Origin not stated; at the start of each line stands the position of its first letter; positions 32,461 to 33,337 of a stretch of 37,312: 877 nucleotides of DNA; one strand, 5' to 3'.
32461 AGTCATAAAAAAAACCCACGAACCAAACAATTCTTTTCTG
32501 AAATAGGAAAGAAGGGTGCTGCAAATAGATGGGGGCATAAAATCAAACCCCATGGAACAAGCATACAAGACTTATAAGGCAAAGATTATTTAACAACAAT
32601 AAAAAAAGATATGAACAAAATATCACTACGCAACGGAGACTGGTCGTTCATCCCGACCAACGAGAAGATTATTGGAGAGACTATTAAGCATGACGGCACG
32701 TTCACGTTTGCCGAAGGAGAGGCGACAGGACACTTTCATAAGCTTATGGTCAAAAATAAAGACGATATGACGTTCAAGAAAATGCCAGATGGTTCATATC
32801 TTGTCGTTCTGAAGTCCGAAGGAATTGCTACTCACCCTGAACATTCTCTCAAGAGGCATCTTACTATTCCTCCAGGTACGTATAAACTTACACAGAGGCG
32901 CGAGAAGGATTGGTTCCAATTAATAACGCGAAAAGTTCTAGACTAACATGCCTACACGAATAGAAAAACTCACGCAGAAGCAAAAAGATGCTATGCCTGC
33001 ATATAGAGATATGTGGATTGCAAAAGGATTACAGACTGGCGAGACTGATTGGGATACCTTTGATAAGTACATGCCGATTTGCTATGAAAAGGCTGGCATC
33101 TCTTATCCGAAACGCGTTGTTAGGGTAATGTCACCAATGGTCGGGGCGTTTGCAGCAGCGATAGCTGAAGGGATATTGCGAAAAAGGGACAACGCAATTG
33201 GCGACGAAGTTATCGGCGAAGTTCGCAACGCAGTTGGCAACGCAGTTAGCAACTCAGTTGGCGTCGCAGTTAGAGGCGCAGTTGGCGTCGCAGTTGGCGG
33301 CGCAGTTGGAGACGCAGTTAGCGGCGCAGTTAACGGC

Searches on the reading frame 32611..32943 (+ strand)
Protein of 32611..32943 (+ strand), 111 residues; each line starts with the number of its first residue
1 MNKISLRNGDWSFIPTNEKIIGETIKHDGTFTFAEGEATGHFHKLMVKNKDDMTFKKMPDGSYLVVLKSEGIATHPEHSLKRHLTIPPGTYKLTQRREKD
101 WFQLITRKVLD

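Call 4: search_protein_families(library=pfam, proteins=[window:32611-32943:+], max_evalue=1)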
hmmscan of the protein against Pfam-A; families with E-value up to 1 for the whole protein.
window:32611-32943:+ (111 aa): 2 families
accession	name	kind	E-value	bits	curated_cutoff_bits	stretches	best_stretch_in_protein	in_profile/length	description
PF18925.5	DUF5675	-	0.068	13.5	26.7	0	79-100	32-52/114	Family of unknown function (DUF5675)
PF21221.3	B_lactamase-like_C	-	0.07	13.3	27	1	32-49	27-44/46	Metallo-beta-lactamase-like, C-terminal domain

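Call 5: search_protein_families(library=phrogs, proteins=[window:32611-32943:+], max_evalue=0.01)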
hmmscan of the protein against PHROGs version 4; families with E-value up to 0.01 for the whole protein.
window:32611-32943:+ (111 aa): 1 family
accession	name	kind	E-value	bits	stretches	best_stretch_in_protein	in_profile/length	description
phrog_27831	-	unknown function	0.0017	19.4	0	13-98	20-113/124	-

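Call 43: find_homologous_proteins(query=window:32611-32943:+, max_evalue=0.001)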
Query window:32611-32943:+ (111 aa): 50 proteins with E <= 0.001 among 52 candidates.
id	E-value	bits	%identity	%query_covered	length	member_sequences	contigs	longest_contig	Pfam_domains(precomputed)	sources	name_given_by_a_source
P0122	4.3e-70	251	100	100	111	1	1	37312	-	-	-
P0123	2.5e-49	184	72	100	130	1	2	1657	-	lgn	-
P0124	5.1e-49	183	72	100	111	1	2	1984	-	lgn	-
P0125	2.6e-47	177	73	99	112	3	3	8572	-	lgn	-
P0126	5.4e-45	170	69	97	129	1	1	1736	-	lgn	-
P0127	5.9e-45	170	70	100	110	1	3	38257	-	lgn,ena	-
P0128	1.2e-42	162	66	100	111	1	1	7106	-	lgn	-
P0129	1.7e-42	162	69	98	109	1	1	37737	-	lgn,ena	-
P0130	7.0e-42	160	64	100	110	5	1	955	-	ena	-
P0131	9.5e-42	159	65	100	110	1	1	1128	-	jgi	jgi:hypothetical protein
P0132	2.0e-41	158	65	100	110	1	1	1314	-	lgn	-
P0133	2.6e-41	158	66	97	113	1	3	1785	-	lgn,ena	-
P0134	2.2e-40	155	65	96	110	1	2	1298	-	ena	-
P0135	4.0e-39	151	64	95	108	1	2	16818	-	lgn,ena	-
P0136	9.2e-39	150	66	96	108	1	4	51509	-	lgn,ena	-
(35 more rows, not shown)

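Call 44: search_solved_structures(query=window:32611-32943:+, max_evalue=10)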
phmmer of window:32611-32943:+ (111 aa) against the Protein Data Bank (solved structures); distinct sequences matched with E-value up to 10: 18.
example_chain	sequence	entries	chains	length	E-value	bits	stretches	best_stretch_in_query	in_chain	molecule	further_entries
6icg_A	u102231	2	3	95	0.91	12.9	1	24-62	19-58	Growth factor receptor-bound protein 2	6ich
7mph_A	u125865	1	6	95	0.98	12.8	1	24-62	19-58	Growth factor receptor-bound protein 2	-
1fyr_A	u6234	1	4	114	1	12.8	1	19-62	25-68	GROWTH FACTOR RECEPTOR-BOUND PROTEIN 2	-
1bm2_A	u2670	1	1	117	1.1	12.7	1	19-62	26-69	PROTEIN (GROWTH FACTOR RECEPTOR BOUND PROTEIN 2)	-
6vk2_A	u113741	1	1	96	1.2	12.6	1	25-62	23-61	Growth factor receptor-bound protein 2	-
1ghu_A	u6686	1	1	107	1.2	12.5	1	24-62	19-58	GRB2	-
1bmb_A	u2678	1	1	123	1.2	12.5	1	19-62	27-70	PROTEIN (GROWTH FACTOR RECEPTOR BOUND PROTEIN 2)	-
1tze_E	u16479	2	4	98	1.2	12.5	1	25-62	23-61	GROWTH FACTOR RECEPTOR-BOUND PROTEIN 2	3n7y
1cj1_A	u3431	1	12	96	1.2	12.5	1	25-62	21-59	PROTEIN (GROWTH FACTOR RECEPTOR-BOUND PROTEIN 2)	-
1jyq_A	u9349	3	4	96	1.2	12.5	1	25-62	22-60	GROWTH FACTOR RECEPTOR-BOUND PROTEIN 2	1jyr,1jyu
5cdw_A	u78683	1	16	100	1.3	12.5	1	25-63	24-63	Growth factor receptor-bound protein 2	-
2aoa_A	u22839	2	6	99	1.3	12.5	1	25-62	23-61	Growth factor receptor-bound protein 2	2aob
1zfp_E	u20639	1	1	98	1.3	12.4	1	25-62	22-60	GROWTH FACTOR RECEPTOR BINDING PROTEIN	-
3mxc_A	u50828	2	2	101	1.3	12.4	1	25-62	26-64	Growth factor receptor-bound protein 2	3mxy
3wa4_A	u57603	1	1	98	1.3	12.4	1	25-62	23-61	Growth factor receptor-bound protein 2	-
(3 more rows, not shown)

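Call 49: search_protein_families(library=padloc, proteins=[window:32611-32943:+], max_evalue=0.1)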
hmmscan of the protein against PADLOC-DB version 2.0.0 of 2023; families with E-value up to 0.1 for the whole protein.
window:32611-32943:+ (111 aa): 0 families

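Call 50: search_protein_families(library=ncbifam, proteins=[window:32611-32943:+], max_evalue=0.1)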
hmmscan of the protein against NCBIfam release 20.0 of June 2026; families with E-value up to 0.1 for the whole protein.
window:32611-32943:+ (111 aa): 0 families

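Call 51: predict_structure(alignment_id=A2)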
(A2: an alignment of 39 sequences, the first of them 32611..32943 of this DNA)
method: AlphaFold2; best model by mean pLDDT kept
length: 111 residues; sequences in the alignment: 39
mean_pLDDT: 76.4   pTM: 0.62
mean pLDDT of the five models: 76.4, 73.1, 72.4, 71.8, 67.5
residues with pLDDT >= 90: 3; 70-90: 74; 50-70: 30; < 50: 4
segments of 3 or more residues with pLDDT < 50: none
pLDDT, mean of each block of 10 residues (from residue 1): 65 82 79 71 84 85 87 69 83 75 61 63
secondary structure, 60 per line:
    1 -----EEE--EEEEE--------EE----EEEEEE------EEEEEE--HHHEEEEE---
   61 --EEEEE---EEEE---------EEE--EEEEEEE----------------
elements in order: E6-8 E11-15 E30-35 E42-47 E53-57 E63-67 E71-74 E84-86 E89-95

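Call 56: fold_search(model_id=the predicted structure, library=pdb)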
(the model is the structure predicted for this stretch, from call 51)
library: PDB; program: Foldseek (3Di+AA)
matches with E <= 10: 454; with E <= 0.001: 0
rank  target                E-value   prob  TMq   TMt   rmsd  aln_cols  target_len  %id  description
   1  5x5y_F                1.3e-01  0.28  0.24  0.11   9.9        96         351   14  A membrane protein complex (released 2017-04-05)
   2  8fop_B                3.8e-01  0.07  0.16  0.15  12.5       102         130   10  Structure of Agrobacterium tumefaciens bacteriophage Milano curved tail (released 2024-01-17)
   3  8cam_q                7.2e-01  0.04  0.17  0.18  16.6       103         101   13  Evernimicin bound to the 50S subunit (released 2023-07-26)
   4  4wce_O                7.6e-01  0.04  0.18  0.19  16.5       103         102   17  The crystal structure of the large ribosomal subunit of Staphylococcus aureus (released 2015-10-21)
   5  8fop_C                8.4e-01  0.04  0.16  0.15  12.8       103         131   11  Structure of Agrobacterium tumefaciens bacteriophage Milano curved tail (released 2024-01-17)
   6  4yyp_A                8.9e-01  0.08  0.16  0.20   9.4        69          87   17  Crystal structure of human PLK4-PB3 in complex with STIL-CC (released 2015-07-29)
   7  6ppk_R                8.9e-01  0.04  0.17  0.18  17.8       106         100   18  RbgA+45SRbgA complex (released 2019-09-18)
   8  5fhe_A                9.4e-01  0.04  0.15  0.06  15.2       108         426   16  Crystal structure of Bacteroides Pif1 bound to ssDNA (released 2016-03-30)
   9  8gtk_A                9.9e-01  0.05  0.19  0.08  14.8       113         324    9  Crystal structure of IpaH7.8-LRR and GSDMB isoform-1 complex (released 2023-04-12)
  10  7sae_R                9.9e-01  0.04  0.18  0.19  17.3       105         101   15  44SR70P Class1 ribosomal particle (released 2022-03-02)
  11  6hix_AV               1.0e+00  0.04  0.17  0.12  17.3        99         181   16  Cryo-EM structure of the Trypanosoma brucei mitochondrial ribosome - This entry contains the large mitoribosomal subu (released 2018-09-26)
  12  1e2t_A                1.0e+00  0.03  0.15  0.07  16.2       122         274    9  Arylamine N-acetyltransferase (NAT) from Salmonella typhimurium (released 2000-07-07)
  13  7rxe                  1.1e+00  0.05  0.15  0.06  13.7        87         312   10  Crystal structure of junctophilin-2 (released 2022-02-23)
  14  8ceu_q                1.2e+00  0.04  0.17  0.18  16.4       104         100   12  Retapamulin and Capreomycin bound to the 50S subunit (released 2023-07-26)
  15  7fxo_B                1.2e+00  0.06  0.18  0.17  12.2       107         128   13  Crystal Structure of apo human FABP1 monoclinic form III (released 2023-06-14)
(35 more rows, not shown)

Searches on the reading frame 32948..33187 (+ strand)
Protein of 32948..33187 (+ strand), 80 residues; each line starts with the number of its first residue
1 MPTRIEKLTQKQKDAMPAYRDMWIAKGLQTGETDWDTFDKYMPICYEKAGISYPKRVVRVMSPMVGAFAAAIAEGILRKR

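Call 73: find_homologous_proteins(query=window:32948-33187:+, max_evalue=0.001)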
Query seq(80 aa) (80 aa): 19 proteins with E <= 0.001 among 19 candidates.
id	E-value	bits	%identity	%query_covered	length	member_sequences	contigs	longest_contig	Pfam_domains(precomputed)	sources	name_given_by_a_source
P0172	1.1e-33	132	74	100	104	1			-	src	-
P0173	2.2e-32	128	79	85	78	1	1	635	-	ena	-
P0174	2.7e-32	128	73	100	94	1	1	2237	-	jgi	jgi:hypothetical protein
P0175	1.7e-30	122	66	96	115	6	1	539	-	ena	-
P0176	2.8e-30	121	70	100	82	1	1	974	-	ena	-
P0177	5.1e-30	120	70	96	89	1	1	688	-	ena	-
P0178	6.7e-30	120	68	100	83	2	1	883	-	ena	-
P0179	2.4e-29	118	65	100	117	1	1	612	-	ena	-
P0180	2.5e-28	115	68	98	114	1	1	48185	-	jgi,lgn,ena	-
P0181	1.8e-26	109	65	96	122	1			-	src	-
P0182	2.3e-26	109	66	96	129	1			-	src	-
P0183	5.5e-26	108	64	98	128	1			-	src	-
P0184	2.7e-25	105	65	96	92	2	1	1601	-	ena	-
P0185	1.5e-24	103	63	98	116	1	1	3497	-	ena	-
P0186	2.0e-24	103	63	100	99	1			-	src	-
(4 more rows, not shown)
